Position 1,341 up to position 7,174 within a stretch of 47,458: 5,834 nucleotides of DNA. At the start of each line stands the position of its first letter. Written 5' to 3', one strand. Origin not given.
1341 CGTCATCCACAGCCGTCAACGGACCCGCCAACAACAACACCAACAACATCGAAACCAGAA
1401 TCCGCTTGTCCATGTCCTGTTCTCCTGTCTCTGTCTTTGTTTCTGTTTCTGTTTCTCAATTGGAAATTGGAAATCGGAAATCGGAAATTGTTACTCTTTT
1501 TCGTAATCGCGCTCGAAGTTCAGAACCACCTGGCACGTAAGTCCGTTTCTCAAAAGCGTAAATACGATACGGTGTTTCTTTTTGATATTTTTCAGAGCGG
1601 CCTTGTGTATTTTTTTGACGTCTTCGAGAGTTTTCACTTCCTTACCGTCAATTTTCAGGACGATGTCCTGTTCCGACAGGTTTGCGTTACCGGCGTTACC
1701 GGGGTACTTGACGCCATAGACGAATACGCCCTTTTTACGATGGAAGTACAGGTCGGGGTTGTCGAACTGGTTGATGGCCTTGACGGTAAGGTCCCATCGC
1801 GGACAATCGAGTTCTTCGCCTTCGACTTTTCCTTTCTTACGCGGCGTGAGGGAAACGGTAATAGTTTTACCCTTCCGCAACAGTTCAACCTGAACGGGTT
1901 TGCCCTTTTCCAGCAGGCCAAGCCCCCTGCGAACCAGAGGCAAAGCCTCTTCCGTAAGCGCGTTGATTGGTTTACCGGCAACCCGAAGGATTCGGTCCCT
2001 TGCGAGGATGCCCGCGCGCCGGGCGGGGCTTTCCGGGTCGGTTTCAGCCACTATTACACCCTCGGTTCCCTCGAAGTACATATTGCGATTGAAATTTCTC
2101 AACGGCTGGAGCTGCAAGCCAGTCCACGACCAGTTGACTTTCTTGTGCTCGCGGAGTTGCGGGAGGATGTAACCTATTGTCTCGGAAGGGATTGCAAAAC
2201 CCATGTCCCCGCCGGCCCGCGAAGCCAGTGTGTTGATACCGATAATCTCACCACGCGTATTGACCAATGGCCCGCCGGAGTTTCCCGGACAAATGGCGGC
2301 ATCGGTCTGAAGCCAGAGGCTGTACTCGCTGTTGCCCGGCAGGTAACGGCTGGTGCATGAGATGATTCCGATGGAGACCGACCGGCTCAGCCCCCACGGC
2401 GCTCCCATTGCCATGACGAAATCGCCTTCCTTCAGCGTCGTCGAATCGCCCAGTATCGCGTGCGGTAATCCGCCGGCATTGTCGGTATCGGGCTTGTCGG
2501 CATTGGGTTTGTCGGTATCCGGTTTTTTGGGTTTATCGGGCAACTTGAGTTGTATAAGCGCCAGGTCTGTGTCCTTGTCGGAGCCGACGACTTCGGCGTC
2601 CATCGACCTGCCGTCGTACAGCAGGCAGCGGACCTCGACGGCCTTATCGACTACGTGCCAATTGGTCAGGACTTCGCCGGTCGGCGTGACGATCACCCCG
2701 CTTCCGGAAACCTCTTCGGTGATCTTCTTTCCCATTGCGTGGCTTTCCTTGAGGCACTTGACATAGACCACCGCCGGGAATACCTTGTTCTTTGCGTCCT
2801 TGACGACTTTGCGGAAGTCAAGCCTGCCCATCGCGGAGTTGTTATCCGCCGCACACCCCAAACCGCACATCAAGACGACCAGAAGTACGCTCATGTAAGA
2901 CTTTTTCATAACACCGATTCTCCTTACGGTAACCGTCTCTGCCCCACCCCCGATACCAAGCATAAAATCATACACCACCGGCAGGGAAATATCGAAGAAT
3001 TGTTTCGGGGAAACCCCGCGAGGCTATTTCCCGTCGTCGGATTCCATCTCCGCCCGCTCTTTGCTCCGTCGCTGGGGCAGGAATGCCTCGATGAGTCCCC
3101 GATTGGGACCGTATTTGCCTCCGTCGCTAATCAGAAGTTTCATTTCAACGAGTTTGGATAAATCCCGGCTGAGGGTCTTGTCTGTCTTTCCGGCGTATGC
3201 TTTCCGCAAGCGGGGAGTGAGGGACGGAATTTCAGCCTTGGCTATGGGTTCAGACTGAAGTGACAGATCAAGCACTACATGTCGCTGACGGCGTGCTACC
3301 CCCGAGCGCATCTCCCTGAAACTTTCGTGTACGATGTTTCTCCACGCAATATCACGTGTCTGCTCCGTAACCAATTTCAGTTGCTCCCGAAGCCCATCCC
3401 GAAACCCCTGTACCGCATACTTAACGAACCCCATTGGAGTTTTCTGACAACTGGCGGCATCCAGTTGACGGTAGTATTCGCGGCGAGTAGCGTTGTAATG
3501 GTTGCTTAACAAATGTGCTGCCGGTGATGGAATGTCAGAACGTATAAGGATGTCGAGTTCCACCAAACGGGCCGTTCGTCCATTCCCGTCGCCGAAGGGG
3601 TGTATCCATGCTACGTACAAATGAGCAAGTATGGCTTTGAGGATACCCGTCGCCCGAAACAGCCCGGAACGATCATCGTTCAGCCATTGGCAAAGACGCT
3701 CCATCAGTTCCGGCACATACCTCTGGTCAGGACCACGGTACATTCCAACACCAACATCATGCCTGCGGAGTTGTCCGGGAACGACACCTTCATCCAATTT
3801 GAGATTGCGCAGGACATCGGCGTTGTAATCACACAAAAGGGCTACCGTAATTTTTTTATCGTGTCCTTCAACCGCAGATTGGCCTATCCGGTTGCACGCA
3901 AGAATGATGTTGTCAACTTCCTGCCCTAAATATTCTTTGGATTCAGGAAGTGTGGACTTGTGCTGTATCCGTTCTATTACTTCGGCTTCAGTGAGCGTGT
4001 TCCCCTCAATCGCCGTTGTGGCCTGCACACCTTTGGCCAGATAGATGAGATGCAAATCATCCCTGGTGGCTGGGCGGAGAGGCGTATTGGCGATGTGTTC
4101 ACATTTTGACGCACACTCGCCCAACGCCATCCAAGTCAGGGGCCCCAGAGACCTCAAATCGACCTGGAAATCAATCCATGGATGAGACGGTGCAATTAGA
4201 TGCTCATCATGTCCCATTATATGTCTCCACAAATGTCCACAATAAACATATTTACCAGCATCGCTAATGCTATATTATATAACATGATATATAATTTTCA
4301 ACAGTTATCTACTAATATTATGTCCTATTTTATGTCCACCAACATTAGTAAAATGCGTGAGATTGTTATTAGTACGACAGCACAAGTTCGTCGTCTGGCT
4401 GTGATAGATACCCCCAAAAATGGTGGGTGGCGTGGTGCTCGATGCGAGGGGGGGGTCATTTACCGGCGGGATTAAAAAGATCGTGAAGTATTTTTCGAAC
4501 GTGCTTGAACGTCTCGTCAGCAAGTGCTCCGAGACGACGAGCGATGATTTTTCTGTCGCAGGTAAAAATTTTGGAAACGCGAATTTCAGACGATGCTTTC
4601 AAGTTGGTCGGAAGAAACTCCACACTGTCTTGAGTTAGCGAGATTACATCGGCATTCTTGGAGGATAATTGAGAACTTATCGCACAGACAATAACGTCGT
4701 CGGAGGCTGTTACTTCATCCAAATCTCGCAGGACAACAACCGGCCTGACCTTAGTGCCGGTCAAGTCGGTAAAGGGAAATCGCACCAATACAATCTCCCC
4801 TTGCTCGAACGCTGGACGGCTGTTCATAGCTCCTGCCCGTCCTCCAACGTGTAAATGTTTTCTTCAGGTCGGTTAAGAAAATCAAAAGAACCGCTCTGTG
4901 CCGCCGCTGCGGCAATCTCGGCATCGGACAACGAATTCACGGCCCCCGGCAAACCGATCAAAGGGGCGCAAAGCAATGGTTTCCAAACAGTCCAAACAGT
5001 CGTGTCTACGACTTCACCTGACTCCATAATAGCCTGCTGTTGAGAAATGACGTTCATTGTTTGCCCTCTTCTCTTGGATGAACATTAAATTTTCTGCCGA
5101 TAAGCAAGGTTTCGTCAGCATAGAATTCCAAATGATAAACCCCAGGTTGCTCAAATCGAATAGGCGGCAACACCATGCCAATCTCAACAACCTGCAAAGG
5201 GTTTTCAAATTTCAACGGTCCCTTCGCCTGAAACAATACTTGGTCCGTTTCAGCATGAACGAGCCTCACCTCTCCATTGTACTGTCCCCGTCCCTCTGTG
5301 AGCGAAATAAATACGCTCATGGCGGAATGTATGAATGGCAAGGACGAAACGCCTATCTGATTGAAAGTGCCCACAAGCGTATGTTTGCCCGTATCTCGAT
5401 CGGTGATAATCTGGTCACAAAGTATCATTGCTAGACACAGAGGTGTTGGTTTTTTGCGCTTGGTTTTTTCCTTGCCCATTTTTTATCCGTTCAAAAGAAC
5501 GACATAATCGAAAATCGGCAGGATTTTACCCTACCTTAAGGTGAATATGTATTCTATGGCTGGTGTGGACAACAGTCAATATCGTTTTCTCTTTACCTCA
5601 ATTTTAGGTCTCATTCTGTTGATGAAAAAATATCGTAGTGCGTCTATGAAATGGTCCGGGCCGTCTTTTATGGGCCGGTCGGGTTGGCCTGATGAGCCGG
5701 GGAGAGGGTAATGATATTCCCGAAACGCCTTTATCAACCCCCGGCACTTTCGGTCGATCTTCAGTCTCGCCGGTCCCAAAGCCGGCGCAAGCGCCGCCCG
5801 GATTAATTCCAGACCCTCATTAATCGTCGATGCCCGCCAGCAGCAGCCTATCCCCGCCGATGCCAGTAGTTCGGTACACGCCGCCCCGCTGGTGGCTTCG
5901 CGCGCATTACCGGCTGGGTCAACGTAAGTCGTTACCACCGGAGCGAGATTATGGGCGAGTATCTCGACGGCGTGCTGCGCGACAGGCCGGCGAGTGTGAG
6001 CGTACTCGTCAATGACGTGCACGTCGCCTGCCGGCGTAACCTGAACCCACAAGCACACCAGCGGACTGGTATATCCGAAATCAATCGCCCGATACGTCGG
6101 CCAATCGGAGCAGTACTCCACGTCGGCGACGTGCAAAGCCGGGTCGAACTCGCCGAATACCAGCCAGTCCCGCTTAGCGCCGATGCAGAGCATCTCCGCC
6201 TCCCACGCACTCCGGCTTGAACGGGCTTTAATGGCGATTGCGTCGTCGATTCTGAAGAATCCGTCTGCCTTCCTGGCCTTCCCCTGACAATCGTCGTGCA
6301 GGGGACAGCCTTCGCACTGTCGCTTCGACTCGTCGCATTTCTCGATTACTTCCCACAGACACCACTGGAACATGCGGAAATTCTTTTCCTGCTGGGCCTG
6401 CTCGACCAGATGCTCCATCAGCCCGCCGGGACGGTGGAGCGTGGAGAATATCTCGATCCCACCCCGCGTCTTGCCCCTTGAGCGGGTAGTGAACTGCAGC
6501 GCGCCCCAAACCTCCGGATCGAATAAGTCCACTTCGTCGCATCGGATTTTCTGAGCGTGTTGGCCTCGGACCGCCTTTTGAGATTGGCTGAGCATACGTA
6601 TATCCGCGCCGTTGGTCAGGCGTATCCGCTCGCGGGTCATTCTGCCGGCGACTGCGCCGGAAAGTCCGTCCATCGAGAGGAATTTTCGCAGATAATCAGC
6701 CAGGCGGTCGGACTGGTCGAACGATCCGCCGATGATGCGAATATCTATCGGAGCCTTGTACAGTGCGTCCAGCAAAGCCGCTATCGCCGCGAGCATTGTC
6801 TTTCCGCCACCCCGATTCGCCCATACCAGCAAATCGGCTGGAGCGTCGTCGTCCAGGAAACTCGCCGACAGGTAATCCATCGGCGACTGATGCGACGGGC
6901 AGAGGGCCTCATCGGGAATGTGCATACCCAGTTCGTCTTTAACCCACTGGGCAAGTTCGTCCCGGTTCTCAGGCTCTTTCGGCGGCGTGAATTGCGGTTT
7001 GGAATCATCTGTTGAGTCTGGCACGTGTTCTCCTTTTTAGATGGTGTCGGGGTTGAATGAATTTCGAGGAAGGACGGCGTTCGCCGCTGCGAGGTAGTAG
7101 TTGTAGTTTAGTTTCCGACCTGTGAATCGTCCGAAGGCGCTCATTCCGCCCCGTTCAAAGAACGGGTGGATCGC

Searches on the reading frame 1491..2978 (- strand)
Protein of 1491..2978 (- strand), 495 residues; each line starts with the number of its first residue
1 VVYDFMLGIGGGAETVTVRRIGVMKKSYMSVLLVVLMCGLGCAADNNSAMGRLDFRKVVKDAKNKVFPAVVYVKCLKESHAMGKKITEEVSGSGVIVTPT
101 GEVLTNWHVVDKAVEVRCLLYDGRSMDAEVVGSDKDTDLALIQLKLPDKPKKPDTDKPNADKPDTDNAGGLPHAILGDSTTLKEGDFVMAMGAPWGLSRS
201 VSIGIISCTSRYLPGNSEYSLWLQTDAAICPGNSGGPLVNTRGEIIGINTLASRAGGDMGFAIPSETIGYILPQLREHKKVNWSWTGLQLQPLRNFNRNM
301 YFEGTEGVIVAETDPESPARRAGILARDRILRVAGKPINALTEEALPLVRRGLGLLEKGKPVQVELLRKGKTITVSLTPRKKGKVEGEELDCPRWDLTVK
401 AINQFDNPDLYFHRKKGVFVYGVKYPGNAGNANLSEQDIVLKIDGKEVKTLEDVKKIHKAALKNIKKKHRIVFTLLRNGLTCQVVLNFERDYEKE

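Call 11: search_protein_families(library=pfam, proteins=[window:1491-2978:-])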
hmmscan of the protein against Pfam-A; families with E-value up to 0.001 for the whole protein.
window:1491-2978:- (495 aa): 6 families
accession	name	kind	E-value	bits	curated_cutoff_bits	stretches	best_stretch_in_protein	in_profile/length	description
PF13365.12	Trypsin_2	-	2.3e-29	103.4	27.6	1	92-248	1-144/144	Trypsin-like peptidase domain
PF13180.12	PDZ_2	-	1.8e-18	67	27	2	287-377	4-78/80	PDZ domain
PF00089.32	Trypsin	-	2.7e-14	54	20.6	1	91-266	26-214/220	Trypsin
PF17820.7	PDZ_6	-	2.7e-11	43.5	27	1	310-341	2-31/54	PDZ domain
PF00595.29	PDZ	-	2.5e-10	41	23.2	1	286-351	12-70/81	PDZ domain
PF10459.15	Peptidase_S46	-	0.00011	21.5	22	0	215-249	616-650/698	Peptidase S46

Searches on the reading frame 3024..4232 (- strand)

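Call 11: search_protein_families(library=pfam, proteins=[window:3024-4232:-])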
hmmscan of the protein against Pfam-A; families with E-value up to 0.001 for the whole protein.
window:3024-4232:- (402 aa): 1 family
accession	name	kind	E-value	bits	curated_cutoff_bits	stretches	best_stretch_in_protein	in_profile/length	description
PF02661.23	Fic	-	1.2e-14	55.3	24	1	129-224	3-88/93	Fic/DOC family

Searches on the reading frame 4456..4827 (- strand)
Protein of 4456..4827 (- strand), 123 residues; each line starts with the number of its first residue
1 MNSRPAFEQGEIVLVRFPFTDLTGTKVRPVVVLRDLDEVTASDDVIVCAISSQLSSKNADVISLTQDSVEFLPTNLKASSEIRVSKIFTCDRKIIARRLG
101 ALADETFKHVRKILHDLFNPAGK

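Call 11: search_protein_families(library=pfam, proteins=[window:4456-4827:-])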
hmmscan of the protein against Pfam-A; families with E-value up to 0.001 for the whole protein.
window:4456-4827:- (123 aa): 1 family
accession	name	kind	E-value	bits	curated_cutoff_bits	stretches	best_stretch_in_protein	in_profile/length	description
PF02452.23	PemK_toxin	-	2.9e-14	53.6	23.1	1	8-117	1-108/109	PemK-like, MazF-like toxin of type II toxin-antitoxin system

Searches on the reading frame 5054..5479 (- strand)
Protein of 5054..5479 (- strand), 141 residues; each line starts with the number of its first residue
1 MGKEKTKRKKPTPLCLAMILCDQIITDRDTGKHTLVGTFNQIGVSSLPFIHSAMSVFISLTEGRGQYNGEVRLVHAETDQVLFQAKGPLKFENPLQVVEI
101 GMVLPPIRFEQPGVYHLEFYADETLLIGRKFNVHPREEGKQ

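Call 11: search_protein_families(library=pfam, proteins=[window:5054-5479:-])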
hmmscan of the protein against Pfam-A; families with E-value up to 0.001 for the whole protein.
window:5054-5479:- (141 aa): 1 family
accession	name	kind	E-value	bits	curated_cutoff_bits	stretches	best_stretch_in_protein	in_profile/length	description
PF22091.2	DUF6941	-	4.5e-22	79.2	27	1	17-133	2-124/125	Family of unknown function (DUF6941)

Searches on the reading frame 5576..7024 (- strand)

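Call 11: search_protein_families(library=pfam, proteins=[window:5576-7024:-])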
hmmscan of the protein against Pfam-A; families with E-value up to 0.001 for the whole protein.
window:5576-7024:- (482 aa): 1 family
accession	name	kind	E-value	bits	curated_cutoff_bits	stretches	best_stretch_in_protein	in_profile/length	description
PF17289.8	Terminase_6C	-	2e-08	34.8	22.6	1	313-469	2-154/155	Terminase RNaseH-like domain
